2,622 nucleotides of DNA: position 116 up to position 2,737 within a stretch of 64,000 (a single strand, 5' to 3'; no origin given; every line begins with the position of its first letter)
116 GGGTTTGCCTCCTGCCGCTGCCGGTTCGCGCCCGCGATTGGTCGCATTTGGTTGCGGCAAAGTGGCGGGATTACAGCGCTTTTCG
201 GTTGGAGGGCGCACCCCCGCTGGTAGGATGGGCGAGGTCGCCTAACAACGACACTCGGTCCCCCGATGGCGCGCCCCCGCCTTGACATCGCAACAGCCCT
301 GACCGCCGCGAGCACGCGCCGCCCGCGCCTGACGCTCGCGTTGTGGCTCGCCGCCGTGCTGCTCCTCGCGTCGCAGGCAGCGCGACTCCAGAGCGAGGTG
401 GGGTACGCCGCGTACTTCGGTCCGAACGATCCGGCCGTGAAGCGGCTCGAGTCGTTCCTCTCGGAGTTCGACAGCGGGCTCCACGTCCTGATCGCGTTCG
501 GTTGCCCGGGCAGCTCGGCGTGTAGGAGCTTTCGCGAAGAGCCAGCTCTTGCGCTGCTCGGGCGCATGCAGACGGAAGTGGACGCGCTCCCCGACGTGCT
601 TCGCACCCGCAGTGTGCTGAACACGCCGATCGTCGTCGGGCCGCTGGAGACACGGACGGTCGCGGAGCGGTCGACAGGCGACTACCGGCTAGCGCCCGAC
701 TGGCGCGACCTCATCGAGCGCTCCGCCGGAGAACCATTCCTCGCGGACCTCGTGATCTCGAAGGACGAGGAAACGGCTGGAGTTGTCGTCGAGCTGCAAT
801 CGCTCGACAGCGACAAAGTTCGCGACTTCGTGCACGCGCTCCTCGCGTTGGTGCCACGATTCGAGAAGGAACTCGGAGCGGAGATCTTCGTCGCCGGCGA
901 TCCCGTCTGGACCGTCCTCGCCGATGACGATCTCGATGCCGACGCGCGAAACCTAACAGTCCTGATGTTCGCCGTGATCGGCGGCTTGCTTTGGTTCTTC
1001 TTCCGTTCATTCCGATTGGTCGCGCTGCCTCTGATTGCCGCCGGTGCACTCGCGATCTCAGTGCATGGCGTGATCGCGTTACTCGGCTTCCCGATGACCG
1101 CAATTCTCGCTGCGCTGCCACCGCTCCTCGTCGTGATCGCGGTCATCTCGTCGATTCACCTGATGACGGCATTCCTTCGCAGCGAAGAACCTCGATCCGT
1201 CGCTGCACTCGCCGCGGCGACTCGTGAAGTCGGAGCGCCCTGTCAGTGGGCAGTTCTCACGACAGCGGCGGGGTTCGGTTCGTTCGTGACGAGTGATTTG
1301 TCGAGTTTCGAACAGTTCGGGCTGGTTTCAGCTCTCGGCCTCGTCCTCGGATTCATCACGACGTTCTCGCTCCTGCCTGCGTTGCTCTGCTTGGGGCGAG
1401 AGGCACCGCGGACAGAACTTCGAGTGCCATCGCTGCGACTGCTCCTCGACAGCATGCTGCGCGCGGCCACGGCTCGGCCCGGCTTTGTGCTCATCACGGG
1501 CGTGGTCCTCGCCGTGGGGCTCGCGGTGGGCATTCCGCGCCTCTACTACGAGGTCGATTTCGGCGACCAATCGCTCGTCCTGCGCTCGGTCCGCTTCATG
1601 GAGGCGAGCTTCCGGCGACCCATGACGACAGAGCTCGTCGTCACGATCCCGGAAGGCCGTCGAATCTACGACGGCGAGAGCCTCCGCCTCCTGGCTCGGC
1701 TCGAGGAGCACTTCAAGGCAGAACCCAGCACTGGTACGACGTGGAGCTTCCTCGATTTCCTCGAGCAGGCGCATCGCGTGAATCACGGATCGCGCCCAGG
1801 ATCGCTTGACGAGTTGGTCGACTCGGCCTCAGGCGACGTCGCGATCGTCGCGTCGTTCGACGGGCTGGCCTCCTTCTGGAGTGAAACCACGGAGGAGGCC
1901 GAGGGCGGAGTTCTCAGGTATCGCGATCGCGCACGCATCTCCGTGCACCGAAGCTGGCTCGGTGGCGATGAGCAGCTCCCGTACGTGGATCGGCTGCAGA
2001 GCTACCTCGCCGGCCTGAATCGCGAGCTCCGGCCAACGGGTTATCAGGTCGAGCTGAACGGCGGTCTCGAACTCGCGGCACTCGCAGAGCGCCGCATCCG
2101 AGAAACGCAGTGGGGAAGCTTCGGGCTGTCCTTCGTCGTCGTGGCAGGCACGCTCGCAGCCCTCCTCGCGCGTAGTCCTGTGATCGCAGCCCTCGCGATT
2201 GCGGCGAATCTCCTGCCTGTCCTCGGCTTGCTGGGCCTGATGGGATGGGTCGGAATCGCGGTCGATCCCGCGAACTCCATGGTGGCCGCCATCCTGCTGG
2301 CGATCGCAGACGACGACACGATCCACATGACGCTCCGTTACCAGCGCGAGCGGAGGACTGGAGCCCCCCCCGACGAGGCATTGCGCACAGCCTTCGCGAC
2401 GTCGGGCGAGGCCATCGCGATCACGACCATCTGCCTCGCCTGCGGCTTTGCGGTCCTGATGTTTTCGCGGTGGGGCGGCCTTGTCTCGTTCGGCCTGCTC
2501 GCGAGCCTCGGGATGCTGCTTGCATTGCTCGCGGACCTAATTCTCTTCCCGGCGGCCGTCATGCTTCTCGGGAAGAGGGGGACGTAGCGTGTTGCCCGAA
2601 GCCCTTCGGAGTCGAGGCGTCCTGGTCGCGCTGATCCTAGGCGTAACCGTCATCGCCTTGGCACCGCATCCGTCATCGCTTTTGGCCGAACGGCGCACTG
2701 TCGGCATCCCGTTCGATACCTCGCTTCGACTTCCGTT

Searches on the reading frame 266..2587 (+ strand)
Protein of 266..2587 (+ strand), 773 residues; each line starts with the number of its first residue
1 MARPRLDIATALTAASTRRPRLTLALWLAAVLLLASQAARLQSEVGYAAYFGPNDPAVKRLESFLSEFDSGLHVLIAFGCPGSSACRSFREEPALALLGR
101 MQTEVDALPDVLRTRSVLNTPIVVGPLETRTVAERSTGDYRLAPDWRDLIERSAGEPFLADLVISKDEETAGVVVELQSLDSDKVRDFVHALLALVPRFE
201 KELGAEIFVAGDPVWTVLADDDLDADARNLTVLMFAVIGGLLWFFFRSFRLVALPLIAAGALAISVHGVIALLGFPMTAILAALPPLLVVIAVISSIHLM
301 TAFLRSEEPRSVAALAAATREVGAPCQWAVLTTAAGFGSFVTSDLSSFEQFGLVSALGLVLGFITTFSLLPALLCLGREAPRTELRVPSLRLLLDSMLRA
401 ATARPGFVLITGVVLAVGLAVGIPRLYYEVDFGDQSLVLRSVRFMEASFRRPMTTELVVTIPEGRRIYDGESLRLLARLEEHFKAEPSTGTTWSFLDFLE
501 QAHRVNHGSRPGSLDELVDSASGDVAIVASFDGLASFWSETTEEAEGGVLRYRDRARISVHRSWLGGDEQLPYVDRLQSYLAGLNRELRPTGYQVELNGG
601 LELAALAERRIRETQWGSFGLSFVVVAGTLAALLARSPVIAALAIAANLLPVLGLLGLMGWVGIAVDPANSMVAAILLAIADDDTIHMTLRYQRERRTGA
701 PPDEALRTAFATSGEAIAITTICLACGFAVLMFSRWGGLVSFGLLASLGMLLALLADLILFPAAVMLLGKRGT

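Call 46: search_protein_families(library=pfam, proteins=[window:266-2587:+], max_evalue=0.001)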
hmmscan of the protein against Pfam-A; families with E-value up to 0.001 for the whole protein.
window:266-2587:+ (773 aa): 3 families
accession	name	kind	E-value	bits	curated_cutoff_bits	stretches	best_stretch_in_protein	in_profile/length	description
PF03176.21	MMPL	-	1.7e-36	126.3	20.5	2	564-771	97-305/333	MMPL family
PF02460.24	Patched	-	7.2e-12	45.8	23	1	624-766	14-155/156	Patched SSD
PF12349.14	Sterol-sensing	-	1.5e-08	35.1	22.3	0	257-376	14-135/153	Sterol-sensing domain of SREBP cleavage-activation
